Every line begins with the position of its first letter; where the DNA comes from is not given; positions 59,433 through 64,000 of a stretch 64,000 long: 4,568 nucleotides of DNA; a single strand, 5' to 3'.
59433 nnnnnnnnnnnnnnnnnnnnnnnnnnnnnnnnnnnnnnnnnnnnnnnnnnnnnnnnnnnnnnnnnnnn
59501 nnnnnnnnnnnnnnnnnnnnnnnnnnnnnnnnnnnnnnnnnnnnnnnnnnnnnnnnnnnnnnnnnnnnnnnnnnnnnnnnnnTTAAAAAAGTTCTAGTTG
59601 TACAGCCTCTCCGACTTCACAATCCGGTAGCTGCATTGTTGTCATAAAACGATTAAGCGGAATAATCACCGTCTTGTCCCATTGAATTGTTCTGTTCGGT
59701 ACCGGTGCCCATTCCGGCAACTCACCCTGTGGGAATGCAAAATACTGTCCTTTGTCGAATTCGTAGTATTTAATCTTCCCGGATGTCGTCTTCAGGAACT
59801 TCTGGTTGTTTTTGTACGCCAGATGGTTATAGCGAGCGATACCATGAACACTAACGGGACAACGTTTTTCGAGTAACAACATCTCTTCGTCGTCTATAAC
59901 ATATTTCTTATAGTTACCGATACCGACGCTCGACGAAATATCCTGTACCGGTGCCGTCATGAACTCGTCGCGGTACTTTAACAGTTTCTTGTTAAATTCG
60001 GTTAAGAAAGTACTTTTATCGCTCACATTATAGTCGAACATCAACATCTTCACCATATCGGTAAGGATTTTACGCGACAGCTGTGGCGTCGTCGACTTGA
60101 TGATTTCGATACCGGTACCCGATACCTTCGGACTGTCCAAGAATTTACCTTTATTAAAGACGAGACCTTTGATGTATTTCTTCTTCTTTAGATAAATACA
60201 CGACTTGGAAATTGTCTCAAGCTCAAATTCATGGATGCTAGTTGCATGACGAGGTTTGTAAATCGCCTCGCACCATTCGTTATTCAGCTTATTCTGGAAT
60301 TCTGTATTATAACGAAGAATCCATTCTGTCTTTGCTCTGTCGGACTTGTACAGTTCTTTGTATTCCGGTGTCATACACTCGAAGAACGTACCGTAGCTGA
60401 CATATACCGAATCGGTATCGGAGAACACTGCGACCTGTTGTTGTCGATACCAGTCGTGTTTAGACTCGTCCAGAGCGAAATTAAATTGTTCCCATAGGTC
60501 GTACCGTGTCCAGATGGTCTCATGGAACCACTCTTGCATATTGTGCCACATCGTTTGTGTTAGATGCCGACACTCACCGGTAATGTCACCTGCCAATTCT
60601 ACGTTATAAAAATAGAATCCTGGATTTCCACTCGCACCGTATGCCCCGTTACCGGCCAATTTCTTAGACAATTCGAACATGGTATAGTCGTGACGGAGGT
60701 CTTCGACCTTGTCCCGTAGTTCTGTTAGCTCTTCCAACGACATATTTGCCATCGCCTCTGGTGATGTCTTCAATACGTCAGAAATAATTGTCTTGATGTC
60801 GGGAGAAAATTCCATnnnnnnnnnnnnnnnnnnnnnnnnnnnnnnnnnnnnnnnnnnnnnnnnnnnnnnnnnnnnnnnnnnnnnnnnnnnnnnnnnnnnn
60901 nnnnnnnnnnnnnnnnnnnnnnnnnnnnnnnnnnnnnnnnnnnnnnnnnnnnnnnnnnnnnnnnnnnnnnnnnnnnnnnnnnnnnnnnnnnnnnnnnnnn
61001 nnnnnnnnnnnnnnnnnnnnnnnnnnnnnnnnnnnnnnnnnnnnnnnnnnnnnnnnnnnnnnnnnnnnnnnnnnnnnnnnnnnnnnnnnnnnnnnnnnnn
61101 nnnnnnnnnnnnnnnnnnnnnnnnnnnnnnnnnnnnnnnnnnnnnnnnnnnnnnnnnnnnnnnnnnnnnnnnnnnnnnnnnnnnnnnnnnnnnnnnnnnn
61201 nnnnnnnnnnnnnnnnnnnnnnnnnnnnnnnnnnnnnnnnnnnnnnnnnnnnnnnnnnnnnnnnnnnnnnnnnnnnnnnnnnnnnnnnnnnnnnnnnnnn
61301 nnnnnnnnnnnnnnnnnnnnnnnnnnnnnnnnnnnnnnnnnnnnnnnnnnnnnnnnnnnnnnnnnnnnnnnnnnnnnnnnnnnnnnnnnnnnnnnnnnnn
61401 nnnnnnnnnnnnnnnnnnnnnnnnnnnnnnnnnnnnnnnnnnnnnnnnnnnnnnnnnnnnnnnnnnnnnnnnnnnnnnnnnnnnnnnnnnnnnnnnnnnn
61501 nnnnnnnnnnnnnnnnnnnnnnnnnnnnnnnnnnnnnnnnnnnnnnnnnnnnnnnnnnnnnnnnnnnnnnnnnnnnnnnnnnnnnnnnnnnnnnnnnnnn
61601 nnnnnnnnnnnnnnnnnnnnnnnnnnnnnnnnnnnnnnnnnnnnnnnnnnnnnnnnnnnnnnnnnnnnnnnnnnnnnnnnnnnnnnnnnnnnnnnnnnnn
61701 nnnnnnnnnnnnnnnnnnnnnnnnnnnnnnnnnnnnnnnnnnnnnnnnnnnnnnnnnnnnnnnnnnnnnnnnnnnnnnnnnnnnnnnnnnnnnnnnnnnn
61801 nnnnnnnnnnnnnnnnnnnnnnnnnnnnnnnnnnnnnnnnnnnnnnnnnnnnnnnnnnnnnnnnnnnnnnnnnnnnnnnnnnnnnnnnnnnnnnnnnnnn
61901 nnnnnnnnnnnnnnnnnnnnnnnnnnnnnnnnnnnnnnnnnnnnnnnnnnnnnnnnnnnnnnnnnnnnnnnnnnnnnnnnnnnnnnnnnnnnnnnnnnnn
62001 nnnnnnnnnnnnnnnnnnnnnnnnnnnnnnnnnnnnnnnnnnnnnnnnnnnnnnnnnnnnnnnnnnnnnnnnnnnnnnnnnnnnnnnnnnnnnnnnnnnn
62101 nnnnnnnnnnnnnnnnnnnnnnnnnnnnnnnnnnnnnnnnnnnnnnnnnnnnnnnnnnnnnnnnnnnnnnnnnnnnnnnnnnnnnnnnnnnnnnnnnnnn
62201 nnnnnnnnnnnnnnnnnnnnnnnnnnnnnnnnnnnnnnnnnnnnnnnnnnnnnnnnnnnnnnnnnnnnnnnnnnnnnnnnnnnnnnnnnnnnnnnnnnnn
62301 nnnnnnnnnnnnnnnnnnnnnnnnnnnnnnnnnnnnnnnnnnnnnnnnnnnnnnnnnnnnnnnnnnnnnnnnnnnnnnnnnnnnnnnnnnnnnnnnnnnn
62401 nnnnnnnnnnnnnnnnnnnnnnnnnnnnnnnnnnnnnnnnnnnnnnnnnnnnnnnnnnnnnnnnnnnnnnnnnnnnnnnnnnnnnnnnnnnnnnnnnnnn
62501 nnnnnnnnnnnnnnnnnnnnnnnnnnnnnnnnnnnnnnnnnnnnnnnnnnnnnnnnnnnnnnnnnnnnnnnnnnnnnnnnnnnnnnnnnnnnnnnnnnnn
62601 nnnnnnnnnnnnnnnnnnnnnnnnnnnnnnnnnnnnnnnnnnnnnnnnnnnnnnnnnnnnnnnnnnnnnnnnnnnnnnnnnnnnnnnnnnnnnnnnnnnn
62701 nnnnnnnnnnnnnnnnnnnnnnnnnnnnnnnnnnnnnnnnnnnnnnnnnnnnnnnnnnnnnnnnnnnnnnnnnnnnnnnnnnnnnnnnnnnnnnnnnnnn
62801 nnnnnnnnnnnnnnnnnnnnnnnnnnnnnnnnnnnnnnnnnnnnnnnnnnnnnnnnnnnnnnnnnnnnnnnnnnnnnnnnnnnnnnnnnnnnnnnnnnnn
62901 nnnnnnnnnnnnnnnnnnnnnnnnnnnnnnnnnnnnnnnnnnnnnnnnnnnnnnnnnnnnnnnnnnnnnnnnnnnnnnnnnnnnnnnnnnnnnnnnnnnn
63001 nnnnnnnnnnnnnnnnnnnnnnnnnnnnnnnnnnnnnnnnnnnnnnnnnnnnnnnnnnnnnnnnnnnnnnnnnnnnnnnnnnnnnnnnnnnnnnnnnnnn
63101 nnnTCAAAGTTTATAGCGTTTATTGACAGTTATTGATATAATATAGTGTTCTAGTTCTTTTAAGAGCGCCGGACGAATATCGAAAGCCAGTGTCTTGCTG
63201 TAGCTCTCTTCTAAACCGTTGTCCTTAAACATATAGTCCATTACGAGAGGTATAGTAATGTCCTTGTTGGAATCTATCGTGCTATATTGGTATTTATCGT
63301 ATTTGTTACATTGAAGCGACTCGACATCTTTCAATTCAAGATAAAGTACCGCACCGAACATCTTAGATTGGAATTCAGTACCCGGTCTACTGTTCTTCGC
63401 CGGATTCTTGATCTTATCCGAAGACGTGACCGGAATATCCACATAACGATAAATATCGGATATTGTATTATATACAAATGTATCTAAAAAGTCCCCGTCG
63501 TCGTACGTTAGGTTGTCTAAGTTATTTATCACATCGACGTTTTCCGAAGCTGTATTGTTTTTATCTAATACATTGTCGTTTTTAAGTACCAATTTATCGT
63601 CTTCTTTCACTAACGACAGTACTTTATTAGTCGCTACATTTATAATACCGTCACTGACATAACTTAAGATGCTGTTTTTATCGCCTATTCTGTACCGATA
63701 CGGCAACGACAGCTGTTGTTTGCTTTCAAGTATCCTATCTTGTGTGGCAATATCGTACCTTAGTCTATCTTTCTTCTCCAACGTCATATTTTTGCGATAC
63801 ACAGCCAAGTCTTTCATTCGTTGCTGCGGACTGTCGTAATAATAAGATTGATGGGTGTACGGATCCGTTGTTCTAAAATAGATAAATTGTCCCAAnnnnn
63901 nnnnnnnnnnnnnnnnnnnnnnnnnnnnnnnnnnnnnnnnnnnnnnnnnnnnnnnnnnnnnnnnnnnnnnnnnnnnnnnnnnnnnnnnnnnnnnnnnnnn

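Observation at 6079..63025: Family of at least seven conserved ~100-150 bp intergenic palindromic elements whose inner hairpin loop occurs in both polarities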

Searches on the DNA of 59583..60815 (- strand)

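Call 97: search_with_rna_model(model_id=R1, sources=[L173, L163, L166, L169, L171, L137, L135, L130], max_evalue=0.001)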
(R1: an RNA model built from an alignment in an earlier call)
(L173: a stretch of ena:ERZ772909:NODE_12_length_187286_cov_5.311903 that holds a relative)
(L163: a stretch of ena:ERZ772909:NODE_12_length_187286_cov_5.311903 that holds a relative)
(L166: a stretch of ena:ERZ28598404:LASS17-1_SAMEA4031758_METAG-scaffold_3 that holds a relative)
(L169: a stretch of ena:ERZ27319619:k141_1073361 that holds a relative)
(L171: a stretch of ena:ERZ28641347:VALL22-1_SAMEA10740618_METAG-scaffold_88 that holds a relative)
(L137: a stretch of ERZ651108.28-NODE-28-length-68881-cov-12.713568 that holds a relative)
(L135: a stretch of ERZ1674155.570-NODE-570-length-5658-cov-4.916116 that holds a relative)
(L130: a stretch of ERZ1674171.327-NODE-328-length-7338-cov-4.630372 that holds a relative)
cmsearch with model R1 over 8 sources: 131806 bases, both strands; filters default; matches with E-value up to 0.001: 24.
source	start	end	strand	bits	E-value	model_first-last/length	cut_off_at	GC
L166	4786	4902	+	137.1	1.3e-32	1-117/117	no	0.42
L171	11855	11971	-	134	8.1e-32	1-117/117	no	0.42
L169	4771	4887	+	132.9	1.5e-31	1-117/117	no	0.4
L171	524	640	-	130.3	7.6e-31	1-117/117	no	0.41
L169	11954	12070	-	130.2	7.8e-31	1-117/117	no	0.42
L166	11942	12058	-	129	1.7e-30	1-117/117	no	0.41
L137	5566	5682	-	128.8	1.9e-30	1-117/117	no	0.43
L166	642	758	-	125.4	1.5e-29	1-117/117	no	0.42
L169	624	740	-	124.1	3.3e-29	1-117/117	no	0.39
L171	4680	4796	+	122.1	1.1e-28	1-117/117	no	0.43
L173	13439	13555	+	120.3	3.1e-28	1-117/117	no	0.4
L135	330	446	-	119.3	5.7e-28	1-117/117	no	0.4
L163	4660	4776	+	118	1.3e-27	1-117/117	no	0.4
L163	505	621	-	116.6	3e-27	1-117/117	no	0.43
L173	15796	15912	-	113.6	1.8e-26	1-117/117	no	0.4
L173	2905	3021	+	110.6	1.1e-25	1-117/117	no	0.41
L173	7765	7881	-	100.1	6.3e-23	1-117/117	no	0.41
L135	3993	4109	-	95.1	1.2e-21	1-117/117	no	0.4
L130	7250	7338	+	86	2.9e-19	1-89/117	3'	0.46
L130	1402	1555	-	77.5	5.2e-17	1-117/117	no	0.43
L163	11892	12003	-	59.1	3.4e-12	1-117/117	no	0.47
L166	4793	4905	-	31.2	6.8e-05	1-117/117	no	0.39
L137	1970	2078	+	29.4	0.0002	1-117/117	no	0.43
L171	11851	11964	+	27.6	0.0006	1-117/117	no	0.39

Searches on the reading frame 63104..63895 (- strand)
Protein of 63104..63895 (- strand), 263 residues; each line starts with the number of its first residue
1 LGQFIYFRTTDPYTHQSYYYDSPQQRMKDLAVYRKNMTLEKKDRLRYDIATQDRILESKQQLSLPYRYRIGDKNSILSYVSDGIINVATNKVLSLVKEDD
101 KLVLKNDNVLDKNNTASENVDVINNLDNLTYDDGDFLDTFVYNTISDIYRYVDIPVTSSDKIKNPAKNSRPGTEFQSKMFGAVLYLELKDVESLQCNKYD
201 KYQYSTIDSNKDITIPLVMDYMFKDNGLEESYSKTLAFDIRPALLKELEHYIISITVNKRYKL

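Call 57: search_protein_families(library=phrogs, proteins=[window:63104-63895:-], max_evalue=0.001)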
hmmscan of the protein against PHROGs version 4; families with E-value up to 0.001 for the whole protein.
window:63104-63895:- (263 aa): 0 families

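Call 95: find_encoding_contigs(protein=window:63104-63895:-, flank=10000, max_places=8)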
Protein window:63104-63895:- (263 aa): no gene with exactly this product is on record in the collection.
